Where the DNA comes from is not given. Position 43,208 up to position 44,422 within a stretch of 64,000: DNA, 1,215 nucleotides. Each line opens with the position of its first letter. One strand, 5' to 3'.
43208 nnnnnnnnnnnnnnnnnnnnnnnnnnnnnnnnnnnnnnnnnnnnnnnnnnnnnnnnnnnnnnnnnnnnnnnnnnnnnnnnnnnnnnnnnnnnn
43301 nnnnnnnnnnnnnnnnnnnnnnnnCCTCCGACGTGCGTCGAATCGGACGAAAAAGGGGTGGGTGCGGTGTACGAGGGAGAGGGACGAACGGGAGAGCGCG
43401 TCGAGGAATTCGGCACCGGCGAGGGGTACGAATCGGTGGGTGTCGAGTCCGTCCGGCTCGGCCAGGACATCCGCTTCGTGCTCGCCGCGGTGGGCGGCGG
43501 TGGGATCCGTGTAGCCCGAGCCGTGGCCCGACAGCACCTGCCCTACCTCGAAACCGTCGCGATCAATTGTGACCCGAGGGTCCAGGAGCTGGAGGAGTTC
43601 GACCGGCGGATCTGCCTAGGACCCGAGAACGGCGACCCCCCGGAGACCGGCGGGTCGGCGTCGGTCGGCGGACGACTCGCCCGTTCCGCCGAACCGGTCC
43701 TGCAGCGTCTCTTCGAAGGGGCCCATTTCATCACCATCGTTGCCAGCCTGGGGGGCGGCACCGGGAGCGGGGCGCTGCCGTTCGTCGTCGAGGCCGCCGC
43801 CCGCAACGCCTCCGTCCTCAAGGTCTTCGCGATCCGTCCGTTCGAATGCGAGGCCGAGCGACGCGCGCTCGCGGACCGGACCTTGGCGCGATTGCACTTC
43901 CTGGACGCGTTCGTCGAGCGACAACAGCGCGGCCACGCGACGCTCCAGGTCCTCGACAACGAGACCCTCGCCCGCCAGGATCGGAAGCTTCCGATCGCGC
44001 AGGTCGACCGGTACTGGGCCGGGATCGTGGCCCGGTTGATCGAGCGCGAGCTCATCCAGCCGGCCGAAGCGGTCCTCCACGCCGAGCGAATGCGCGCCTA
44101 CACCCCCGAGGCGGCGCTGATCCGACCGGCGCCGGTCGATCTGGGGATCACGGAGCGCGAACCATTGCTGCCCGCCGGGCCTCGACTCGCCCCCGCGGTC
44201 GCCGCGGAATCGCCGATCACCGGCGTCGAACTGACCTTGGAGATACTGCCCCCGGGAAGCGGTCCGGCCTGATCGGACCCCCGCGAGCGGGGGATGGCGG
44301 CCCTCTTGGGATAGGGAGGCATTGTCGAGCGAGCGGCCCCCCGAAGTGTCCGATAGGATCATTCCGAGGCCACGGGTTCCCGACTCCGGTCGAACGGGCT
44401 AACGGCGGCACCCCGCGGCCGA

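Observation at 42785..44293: RHH DNA-binding protein plus a divergent FtsZ/tubulin-family GTPase: a TubR/TubZ-like two-gene module in the chromosome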

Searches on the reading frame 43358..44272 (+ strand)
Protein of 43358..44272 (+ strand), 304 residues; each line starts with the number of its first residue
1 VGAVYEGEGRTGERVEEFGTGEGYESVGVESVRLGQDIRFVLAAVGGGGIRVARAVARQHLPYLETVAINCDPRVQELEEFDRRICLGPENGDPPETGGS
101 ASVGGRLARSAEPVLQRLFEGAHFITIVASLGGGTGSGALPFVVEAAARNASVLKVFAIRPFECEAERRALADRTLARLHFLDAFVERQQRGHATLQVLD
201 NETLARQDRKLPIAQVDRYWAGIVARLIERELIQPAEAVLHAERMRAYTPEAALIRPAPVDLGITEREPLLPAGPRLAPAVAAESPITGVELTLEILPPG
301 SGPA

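Call 3: search_protein_families(library=pfam, proteins=[window:43358-44272:+], max_evalue=1)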
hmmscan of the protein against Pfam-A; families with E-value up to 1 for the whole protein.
window:43358-44272:+ (304 aa): 2 families
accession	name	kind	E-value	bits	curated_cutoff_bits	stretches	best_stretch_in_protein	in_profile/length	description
PF00091.31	Tubulin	-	2e-13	51.5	33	1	43-178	5-169/190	Tubulin/FtsZ family, GTPase domain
PF13809.12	Tubulin_2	-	0.078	12.7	27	1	124-140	163-179/356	Tubulin like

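Call 4: search_protein_families(library=ncbifam, proteins=[window:43358-44272:+], max_evalue=1)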
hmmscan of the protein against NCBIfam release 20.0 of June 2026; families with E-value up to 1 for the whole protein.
window:43358-44272:+ (304 aa): 2 families
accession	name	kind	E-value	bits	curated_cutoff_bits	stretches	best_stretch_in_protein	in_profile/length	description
TIGR00065.1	ftsZ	equivalog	5.3e-18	65.5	295.2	1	40-180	20-161/353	cell division protein FtsZ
NF006390.0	PRK08639.1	equivalog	0.052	12.5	421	0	21-51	160-191/418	threonine ammonia-lyase IlvA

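Call 5: search_solved_structures(query=window:43358-44272:+, max_evalue=0.01, show_alignments=2)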
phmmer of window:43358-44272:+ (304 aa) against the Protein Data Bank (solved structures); distinct sequences matched with E-value up to 0.01: 49.
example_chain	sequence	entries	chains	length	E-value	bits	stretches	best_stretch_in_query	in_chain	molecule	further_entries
6ym1_A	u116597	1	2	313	4.9e-14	56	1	42-178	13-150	Cell division protein FtsZ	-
6y1u_A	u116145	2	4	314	4.9e-14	56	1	42-178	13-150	Cell division protein FtsZ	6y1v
6ym9_A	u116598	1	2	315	5e-14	56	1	42-178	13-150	Cell division protein FtsZ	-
5zue_A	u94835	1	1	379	5.7e-14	55.8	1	43-178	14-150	Cell division protein FtsZ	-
14uh_A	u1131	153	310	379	7.6e-14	55.4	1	43-178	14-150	Cell division protein FtsZ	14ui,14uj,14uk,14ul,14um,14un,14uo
1rlu_A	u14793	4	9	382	7.7e-14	55.3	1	43-178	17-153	Cell division protein ftsZ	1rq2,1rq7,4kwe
4e6e_A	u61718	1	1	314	1.2e-12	51.5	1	42-177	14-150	Cell division protein ftsZ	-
5h5h_A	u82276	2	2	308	6.7e-12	49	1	43-171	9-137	Cell division protein FtsZ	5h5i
6unx_A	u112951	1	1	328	7.4e-12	48.9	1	41-179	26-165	Cell division protein FtsZ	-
6umk_A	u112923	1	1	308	1e-11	48.4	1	42-179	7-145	Cell division protein FtsZ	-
8h1o_A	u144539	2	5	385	1.1e-11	48.3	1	32-179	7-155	Cell division protein FtsZ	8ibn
9isk_A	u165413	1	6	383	1.3e-11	48.1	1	32-179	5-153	Cell division protein FtsZ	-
6ll6_A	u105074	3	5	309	1.3e-11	48.1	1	43-179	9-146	Cell division protein FtsZ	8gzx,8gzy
5mn4_A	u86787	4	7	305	1.8e-11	47.6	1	43-171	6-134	Cell division protein FtsZ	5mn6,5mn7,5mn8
22hq_A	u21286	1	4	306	1.9e-11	47.5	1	39-179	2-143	Cell division protein FtsZ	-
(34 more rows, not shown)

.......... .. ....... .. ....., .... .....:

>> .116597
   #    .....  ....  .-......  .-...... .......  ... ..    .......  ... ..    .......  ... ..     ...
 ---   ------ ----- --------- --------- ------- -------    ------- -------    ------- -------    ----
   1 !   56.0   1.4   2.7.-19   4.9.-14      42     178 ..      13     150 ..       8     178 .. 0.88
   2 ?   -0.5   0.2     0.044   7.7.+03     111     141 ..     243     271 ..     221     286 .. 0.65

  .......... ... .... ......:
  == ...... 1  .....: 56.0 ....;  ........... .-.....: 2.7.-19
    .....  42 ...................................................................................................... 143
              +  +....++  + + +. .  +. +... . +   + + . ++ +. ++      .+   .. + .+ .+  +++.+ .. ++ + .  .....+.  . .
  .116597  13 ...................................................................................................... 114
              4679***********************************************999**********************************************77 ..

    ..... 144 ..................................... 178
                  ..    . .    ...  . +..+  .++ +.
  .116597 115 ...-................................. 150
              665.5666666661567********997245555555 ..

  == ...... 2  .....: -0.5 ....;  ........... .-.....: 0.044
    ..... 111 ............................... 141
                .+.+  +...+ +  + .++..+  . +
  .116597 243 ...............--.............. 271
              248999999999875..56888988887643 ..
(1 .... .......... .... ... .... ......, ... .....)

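Call 6: find_homologous_proteins(query=window:43358-44272:+)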
Query window:43358-44272:+ (304 aa): 182 proteins with E <= 0.001 among 8000 candidates; the best 120 are listed.
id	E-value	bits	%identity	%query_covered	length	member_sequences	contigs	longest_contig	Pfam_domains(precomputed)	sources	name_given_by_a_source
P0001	9.6e-190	648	100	99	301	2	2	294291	PF00091.32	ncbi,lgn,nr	ncbi:MAG TPA: hypothetical protein VGX00_02575 [Thermoplasmata archaeon]|nr:hypothetical protein [Th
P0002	2.1e-142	492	76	99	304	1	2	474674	PF00091.32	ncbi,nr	ncbi:MAG: hypothetical protein L3J95_00935 [Thermoplasmata archaeon]|nr:hypothetical protein [Thermo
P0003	1.1e-137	477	75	99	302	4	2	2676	PF00091.32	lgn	-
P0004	7.9e-131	454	73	97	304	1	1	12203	PF00091.32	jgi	jgi:hypothetical protein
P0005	3.1e-119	416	74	84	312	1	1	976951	PF00091.32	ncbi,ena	-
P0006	2.4e-118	413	66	98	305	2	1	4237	PF00091.32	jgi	jgi:hypothetical protein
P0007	2.1e-114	400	77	80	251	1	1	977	PF00091.32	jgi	jgi:hypothetical protein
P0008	7.4e-113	395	65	97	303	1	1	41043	PF00091.32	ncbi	-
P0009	1.6e-107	378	63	97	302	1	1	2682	PF00091.32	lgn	-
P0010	4.6e-105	370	64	93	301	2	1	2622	PF00091.32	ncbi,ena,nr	ncbi:MAG TPA: hypothetical protein VLY85_02180 [Thermoplasmata archaeon]|nr:hypothetical protein [Th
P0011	1.9e-104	368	60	96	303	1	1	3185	PF00091.32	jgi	-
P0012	4.2e-103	363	59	99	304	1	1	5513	PF00091.32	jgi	jgi:hypothetical protein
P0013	1.3e-102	362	67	80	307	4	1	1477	PF00091.32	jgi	-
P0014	2.4e-101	357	58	99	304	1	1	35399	PF00091.32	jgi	jgi:hypothetical protein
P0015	6.6e-101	356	61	93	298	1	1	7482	PF00091.32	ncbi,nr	ncbi:MAG: hypothetical protein L3J93_04450 [Thermoplasmata archaeon]|nr:hypothetical protein [Thermo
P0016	3.5e-100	354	60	92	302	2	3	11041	PF00091.32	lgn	-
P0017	2.7e-97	344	57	97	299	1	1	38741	PF00091.32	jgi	jgi:hypothetical protein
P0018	2.2e-92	328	58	96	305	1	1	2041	PF00091.32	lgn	-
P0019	2.4e-91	325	54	90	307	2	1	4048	PF00091.32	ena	-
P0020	1.9e-89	318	56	91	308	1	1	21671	PF00091.32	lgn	-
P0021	2.9e-88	314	59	78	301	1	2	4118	PF00091.32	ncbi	-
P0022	5.3e-88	314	54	98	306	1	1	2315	PF00091.32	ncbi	-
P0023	1.1e-87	313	54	97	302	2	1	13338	PF00091.32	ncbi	-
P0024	1.3e-87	312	51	100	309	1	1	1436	PF00091.32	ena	-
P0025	1.7e-85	305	52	96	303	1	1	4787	PF00091.32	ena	-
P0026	1.9e-85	305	53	87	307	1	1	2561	PF00091.32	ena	-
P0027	3.1e-85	305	54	92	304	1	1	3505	PF00091.32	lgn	-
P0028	2.3e-84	302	58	79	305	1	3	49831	PF00091.32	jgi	jgi:hypothetical protein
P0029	2.3e-84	302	53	97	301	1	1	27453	PF00091.32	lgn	-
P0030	3.6e-84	301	55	75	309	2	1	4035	PF00091.32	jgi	jgi:hypothetical protein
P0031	1.5e-83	299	51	96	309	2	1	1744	PF00091.32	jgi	jgi:hypothetical protein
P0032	3.8e-83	298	57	81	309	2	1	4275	PF00091.32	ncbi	-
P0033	4.4e-83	298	55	78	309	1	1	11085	PF00091.32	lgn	-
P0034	9.0e-83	296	51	97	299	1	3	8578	PF00091.32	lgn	-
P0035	2.1e-82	295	47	97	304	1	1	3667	PF00091.32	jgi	-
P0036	2.1e-82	295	52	90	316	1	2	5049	PF00091.32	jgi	jgi:enamine deaminase RidA (YjgF/YER057c/UK114 family)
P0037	2.2e-82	295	56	76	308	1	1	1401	PF00091.32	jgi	jgi:hypothetical protein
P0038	2.7e-82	295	49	96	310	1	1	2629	PF00091.32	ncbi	-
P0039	4.5e-82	294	50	98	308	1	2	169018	PF00091.32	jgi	jgi:hypothetical protein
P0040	5.2e-82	294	58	76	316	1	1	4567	PF00091.32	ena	-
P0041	7.4e-82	293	51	93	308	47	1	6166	PF00091.32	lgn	-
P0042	8.5e-82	293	51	96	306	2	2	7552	PF00091.32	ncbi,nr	ncbi:MAG: hypothetical protein L3K06_04630 [Thermoplasmata archaeon]|nr:hypothetical protein [Thermo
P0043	1.2e-81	293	49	96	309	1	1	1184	PF00091.32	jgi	jgi:hypothetical protein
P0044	1.2e-81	293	51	97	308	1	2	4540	PF00091.32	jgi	jgi:hypothetical protein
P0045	1.5e-81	293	51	84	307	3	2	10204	PF00091.32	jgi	jgi:hypothetical protein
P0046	1.5e-81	292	50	91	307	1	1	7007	PF00091.32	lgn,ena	-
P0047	1.7e-81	292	50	100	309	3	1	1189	PF00091.32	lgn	-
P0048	2.3e-81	292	57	79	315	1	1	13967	PF00091.32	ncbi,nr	ncbi:MAG: hypothetical protein L3K03_07460 [Thermoplasmata archaeon]|nr:hypothetical protein [Thermo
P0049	2.3e-81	292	55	79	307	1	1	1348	PF00091.32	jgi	jgi:hypothetical protein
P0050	2.4e-81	292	58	78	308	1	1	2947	PF00091.32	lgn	-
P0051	3.1e-81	291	50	96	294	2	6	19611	PF00091.32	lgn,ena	-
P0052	3.8e-81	291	52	92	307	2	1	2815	PF00091.32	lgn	-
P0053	4.7e-81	291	49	96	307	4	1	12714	PF00091.32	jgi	-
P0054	4.8e-81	291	56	80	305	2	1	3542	PF00091.32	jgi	jgi:hypothetical protein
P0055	5.6e-81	291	53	89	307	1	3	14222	PF00091.32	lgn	-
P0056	6.6e-81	290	52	84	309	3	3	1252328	PF00091.32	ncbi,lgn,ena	ncbi:MAG: hypothetical protein ACLPZM_09435 [Thermoplasmata archaeon]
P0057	9.1e-81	290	55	78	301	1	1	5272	PF00091.32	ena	-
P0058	9.3e-81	290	57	72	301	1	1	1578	PF00091.32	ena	-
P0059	1.0e-80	290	53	91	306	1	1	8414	PF00091.32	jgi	jgi:Tubulin/FtsZ family, GTPase domain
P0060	1.2e-80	289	52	83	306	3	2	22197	PF00091.32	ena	-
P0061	1.2e-80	289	49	91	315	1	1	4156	PF00091.32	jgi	jgi:hypothetical protein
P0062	1.5e-80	289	51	96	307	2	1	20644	PF00091.32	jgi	jgi:tubulin/FtsZ family protein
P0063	2.0e-80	289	57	79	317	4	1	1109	PF00091.32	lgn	-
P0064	2.2e-80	289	58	67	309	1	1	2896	PF00091.32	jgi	jgi:Tubulin/FtsZ family, GTPase domain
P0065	2.4e-80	289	53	90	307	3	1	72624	PF00091.32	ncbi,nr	ncbi:MAG: hypothetical protein L3K00_05870 [Thermoplasmata archaeon]|nr:hypothetical protein [Thermo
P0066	2.5e-80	288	54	88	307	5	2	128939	PF00091.32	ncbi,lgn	ncbi:MAG: hypothetical protein WAN87_08305 [Thermoplasmata archaeon]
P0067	2.8e-80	288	54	88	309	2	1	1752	PF00091.32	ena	-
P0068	3.1e-80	288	53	78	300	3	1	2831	PF00091.32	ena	-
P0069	3.2e-80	288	56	79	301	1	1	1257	PF00091.32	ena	-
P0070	4.3e-80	288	49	91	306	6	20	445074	PF00091.32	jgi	-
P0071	5.2e-80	287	61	67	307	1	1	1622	PF00091.32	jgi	jgi:Tubulin/FtsZ family, GTPase domain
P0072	6.8e-80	287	49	99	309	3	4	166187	PF00091.32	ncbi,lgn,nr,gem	ncbi:MAG TPA: hypothetical protein VK424_05825 [Thermoplasmata archaeon]|nr:hypothetical protein [Th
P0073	7.2e-80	287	55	80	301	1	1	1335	PF00091.32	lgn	-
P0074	8.6e-80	287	53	79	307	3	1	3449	PF00091.32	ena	-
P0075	1.1e-79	286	55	81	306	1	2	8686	PF00091.32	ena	-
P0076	1.1e-79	286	53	89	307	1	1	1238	PF00091.32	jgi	jgi:hypothetical protein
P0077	1.1e-79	286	52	95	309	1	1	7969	PF00091.32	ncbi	ncbi:MAG: hypothetical protein ACYDFT_03860 [Thermoplasmata archaeon]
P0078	1.2e-79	286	53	85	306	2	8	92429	PF00091.32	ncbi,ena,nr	ncbi:MAG TPA: hypothetical protein VEG66_04425 [Thermoplasmata archaeon]|nr:hypothetical protein [Th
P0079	1.4e-79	286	52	90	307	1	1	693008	PF00091.32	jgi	jgi:tubulin/FtsZ family protein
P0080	1.4e-79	286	52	86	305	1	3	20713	PF00091.32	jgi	jgi:hypothetical protein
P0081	1.9e-79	286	52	87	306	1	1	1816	PF00091.32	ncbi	-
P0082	1.9e-79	286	54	89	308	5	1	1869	PF00091.32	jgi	-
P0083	2.0e-79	286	51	97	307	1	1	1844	PF00091.32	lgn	-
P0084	2.8e-79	285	52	88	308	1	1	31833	PF00091.32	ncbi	-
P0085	3.4e-79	285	58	71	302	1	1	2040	PF00091.32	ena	-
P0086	4.2e-79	284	57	79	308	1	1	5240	PF00091.32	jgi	jgi:hypothetical protein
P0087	5.8e-79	284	57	67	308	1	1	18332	PF00091.32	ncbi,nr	ncbi:MAG: hypothetical protein L3K10_05685 [Thermoplasmata archaeon]|nr:hypothetical protein [Thermo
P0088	7.7e-79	284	50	85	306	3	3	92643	PF00091.32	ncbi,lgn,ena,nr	ncbi:MAG TPA: hypothetical protein VEH57_00665 [Thermoplasmata archaeon]|nr:hypothetical protein [Th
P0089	8.0e-79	284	52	90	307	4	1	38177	PF00091.32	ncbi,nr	ncbi:MAG: hypothetical protein L3K01_02235 [Thermoplasmata archaeon]|nr:hypothetical protein [Thermo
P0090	8.6e-79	283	53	90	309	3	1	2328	PF00091.32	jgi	-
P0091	1.1e-78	283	47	96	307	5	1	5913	PF00091.32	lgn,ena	-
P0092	1.1e-78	283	55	78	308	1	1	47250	PF00091.32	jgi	jgi:hypothetical protein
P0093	1.5e-78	283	55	77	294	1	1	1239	PF00091.32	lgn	-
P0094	1.9e-78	282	58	70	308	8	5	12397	PF00091.32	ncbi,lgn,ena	-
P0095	2.0e-78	282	49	97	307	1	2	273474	PF00091.32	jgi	jgi:hypothetical protein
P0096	2.5e-78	282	52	89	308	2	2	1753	PF00091.32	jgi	-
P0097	3.9e-78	281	48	99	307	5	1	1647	PF00091.32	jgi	jgi:hypothetical protein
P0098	7.6e-78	280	50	96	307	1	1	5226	PF00091.32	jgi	jgi:hypothetical protein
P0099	9.0e-78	280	53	78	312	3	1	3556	PF00091.32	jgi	jgi:hypothetical protein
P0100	2.2e-77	279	52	89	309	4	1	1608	PF00091.32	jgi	jgi:Tubulin/FtsZ family, GTPase domain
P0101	2.6e-77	279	53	90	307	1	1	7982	PF00091.32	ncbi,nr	ncbi:MAG TPA: hypothetical protein VJQ43_02915 [Thermoplasmata archaeon]|nr:hypothetical protein [Th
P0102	2.6e-77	279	50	92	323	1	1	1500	PF00091.32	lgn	-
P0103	3.0e-77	278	53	89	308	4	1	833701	PF00091.32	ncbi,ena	-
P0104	3.3e-77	278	51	80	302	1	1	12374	PF00091.32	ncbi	-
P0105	6.7e-77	277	51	87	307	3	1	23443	PF00091.32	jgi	jgi:Tubulin/FtsZ family, GTPase domain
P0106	7.4e-77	277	56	69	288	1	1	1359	PF00091.32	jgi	jgi:hypothetical protein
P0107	7.8e-77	277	49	99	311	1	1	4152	PF00091.32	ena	-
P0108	1.9e-76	276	53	78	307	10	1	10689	PF00091.32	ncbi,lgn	-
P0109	2.9e-76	275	56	75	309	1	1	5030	PF00091.32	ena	-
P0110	3.6e-76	275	48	92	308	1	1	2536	PF00091.32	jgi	jgi:hypothetical protein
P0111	4.2e-76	275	54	78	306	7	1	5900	PF00091.32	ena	-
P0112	6.7e-76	274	49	94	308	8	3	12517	PF00091.32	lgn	-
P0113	8.5e-76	274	50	98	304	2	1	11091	PF00091.32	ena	-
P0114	1.1e-75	273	47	98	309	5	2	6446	PF00091.32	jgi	jgi:hypothetical protein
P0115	1.4e-75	273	49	99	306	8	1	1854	PF00091.32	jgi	jgi:hypothetical protein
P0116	2.9e-75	272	59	71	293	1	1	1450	PF00091.32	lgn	-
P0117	4.2e-75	271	50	89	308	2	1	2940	PF00091.32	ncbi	-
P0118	4.3e-75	271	55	74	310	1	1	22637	PF00091.32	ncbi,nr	ncbi:MAG: hypothetical protein L3K13_03865 [Thermoplasmata archaeon]|nr:hypothetical protein [Thermo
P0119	4.8e-75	271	51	84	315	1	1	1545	PF00091.32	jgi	jgi:hypothetical protein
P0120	7.2e-75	271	49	96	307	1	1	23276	PF00091.32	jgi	jgi:hypothetical protein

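Call 7: find_encoding_contigs(protein=P0001, flank=10000, max_places=4)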
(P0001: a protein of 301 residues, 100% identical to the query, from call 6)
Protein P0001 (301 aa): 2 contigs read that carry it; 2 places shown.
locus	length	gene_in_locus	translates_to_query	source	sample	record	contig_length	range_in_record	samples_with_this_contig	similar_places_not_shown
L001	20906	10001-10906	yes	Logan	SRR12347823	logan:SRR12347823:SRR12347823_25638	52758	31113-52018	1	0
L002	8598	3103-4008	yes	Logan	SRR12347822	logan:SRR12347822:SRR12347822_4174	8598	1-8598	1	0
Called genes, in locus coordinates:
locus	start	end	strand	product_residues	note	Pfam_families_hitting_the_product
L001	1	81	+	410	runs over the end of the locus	PF05221:AdoHcyase, PF00670:AdoHcyase_NAD, PF02826:2-Hacid_dh_C (faint), PF07991:KARI_N (weak)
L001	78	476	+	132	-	PF01597:GCV_H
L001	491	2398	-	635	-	PF02737:3HCDH_N, PF03446:NAD_binding_2 (faint), PF00725:3HCDH, PF00378:ECH_1, PF16113:ECH_2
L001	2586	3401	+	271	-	-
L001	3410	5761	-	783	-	PF01326:PPDK_N, PF00391:PEP-utilizers, PF02896:PEP-utilizers_C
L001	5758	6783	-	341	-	PF18093:Trm5_N, PF25133:TYW2_N_2, PF02475:TRM5-TYW2_MTfase, PF05175:MTS (weak), PF13649:Methyltransf_25, PF13847:Methyltransf_31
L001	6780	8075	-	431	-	PF01676:Metalloenzyme, PF10143:PhosphMutase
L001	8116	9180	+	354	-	-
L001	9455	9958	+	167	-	-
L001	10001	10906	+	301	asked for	PF00091:Tubulin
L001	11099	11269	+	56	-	-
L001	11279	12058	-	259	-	PF09754:PAC2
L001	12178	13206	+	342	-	PF00752:XPG_N, PF00867:XPG_I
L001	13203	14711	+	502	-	PF07837:FTCD_N, PF02971:FTCD, PF04961:FTCD_C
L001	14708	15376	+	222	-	PF01872:RibD_C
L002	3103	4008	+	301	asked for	PF00091:Tubulin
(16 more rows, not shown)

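Call 8: find_encoding_contigs(protein=P0002, flank=10000, max_places=3)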
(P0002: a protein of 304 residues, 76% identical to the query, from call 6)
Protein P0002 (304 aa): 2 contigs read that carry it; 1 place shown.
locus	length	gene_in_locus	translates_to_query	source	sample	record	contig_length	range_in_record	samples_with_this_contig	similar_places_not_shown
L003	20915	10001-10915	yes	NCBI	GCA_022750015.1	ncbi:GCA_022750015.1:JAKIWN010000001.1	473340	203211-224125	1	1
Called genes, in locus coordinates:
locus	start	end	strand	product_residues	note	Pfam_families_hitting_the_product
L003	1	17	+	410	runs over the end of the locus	PF05221:AdoHcyase, PF00670:AdoHcyase_NAD, PF02826:2-Hacid_dh_C (weak), PF07991:KARI_N (weak)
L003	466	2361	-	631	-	PF02737:3HCDH_N, PF00725:3HCDH, PF00378:ECH_1, PF16113:ECH_2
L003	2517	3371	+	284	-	-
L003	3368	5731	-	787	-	PF01326:PPDK_N, PF00391:PEP-utilizers, PF02896:PEP-utilizers_C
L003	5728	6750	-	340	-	PF18093:Trm5_N (weak), PF25133:TYW2_N_2, PF02475:TRM5-TYW2_MTfase, PF01209:Ubie_methyltran (weak), PF05175:MTS (weak), PF13649:Methyltransf_25, PF13847:Methyltransf_31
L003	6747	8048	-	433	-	PF01676:Metalloenzyme, PF10143:PhosphMutase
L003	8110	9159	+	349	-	-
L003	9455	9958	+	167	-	-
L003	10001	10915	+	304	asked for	PF00091:Tubulin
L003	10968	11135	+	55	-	-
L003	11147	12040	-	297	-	PF09754:PAC2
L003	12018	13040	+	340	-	PF00752:XPG_N, PF00867:XPG_I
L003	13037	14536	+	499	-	PF07837:FTCD_N, PF02971:FTCD, PF04961:FTCD_C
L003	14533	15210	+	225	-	PF01872:RibD_C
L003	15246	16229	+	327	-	PF01557:FAA_hydrolase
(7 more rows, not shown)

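Call 12: find_related_loci(query=A1, collection=genome_contigs, flank=6000)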
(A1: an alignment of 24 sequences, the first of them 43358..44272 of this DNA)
Query A1 (304 aa) in genome_contigs; peptide patterns used: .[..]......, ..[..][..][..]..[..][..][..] (x = any residue, [..] = any of these).
165 stretches matched a pattern; 121 encode a relative of the query (tblastn E <= 1e-3); the best 80 are kept; 80 distinct loci.
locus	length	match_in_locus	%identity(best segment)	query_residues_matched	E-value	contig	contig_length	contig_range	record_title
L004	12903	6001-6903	76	1-303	2e-142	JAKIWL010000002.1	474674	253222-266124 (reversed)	MAG: Thermoplasmata archaeon isolate SubAcS10-22 SubAcS10-22_2, whole genome shotgun sequence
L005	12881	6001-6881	71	4-298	2e-119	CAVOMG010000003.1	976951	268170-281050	MAG: uncultured Thermoplasmata archaeon isolate MFD00008.bin.2.88 genome assembly, contig: contig_5858, whole genome sho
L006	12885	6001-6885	65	8-302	4e-106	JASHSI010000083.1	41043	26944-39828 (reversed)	MAG: Thermoplasmata archaeon isolate JOPF123 JOPF_A01C_contig_165498, whole genome shotgun sequence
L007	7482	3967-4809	61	21-302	7e-100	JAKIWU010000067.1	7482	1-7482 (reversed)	MAG: Thermoplasmata archaeon isolate SubAcS15-25 SubAcS15-25_67, whole genome shotgun sequence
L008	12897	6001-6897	53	6-300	2e-82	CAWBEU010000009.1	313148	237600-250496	MAG: uncultured Thermoplasmata archaeon isolate MFD09222.bin.2.157 genome assembly, contig: contig_68777, whole genome s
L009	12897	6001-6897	49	1-300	3e-82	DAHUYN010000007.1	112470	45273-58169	MAG TPA_asm: Thermoplasmata archaeon isolate clean271 NODE_7_length_112470_cov_8.119554, whole genome shotgun sequence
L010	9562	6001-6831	53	30-303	4e-82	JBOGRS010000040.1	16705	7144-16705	MAG: Thermoplasmata archaeon isolate SE1505_metabat2.bin.34 NODE_429_length_16705_cov_1.870491, whole genome shotgun seq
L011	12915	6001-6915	51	2-300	2e-82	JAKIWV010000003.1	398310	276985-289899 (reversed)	MAG: Thermoplasmata archaeon isolate SubAcS15-31 SubAcS15-31_3, whole genome shotgun sequence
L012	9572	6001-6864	53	19-300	8e-82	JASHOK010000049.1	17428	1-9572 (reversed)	MAG: Thermoplasmata archaeon isolate JOPF021 JOPF_A14C_contig_87654, whole genome shotgun sequence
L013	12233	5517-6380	53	19-300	2e-81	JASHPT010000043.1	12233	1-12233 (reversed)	MAG: Thermoplasmata archaeon isolate JOPF056 JOPF_N071_contig_19907, whole genome shotgun sequence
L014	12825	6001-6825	52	31-303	2e-81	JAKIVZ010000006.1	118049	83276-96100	MAG: Candidatus Lutacidiplasma silvani isolate AcS3-62 NODE_108_length_118049_cov_12.721960, whole genome shotgun sequen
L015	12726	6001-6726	57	4-245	2e-81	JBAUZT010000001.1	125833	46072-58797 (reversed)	MAG: Thermoplasmata archaeon isolate MFD09265_ilm_asm_bin59 k127_315237, whole genome shotgun sequence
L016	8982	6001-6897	50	6-300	5e-81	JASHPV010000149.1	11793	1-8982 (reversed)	MAG: Thermoplasmata archaeon isolate JOPF058 JOPF_A143_contig_93454, whole genome shotgun sequence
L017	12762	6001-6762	54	9-261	5e-81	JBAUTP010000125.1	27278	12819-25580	MAG: Thermoplasmata archaeon isolate MFD09264_ilm_asm_bin34 k127_204112, whole genome shotgun sequence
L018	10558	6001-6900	50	6-300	4e-80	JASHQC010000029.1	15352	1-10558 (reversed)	MAG: Thermoplasmata archaeon isolate JOPF065 JOPF_A102_contig_29027, whole genome shotgun sequence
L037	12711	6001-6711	56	7-245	2e-77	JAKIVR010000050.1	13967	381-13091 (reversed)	MAG: Thermoplasmata archaeon isolate AcS11-62 AcS11-62_50, whole genome shotgun sequence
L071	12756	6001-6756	51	33-273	8e-71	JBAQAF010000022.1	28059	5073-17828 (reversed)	MAG: Thermoplasmata archaeon isolate MFD00144_ilm_asm_bin23 k127_199406, whole genome shotgun sequence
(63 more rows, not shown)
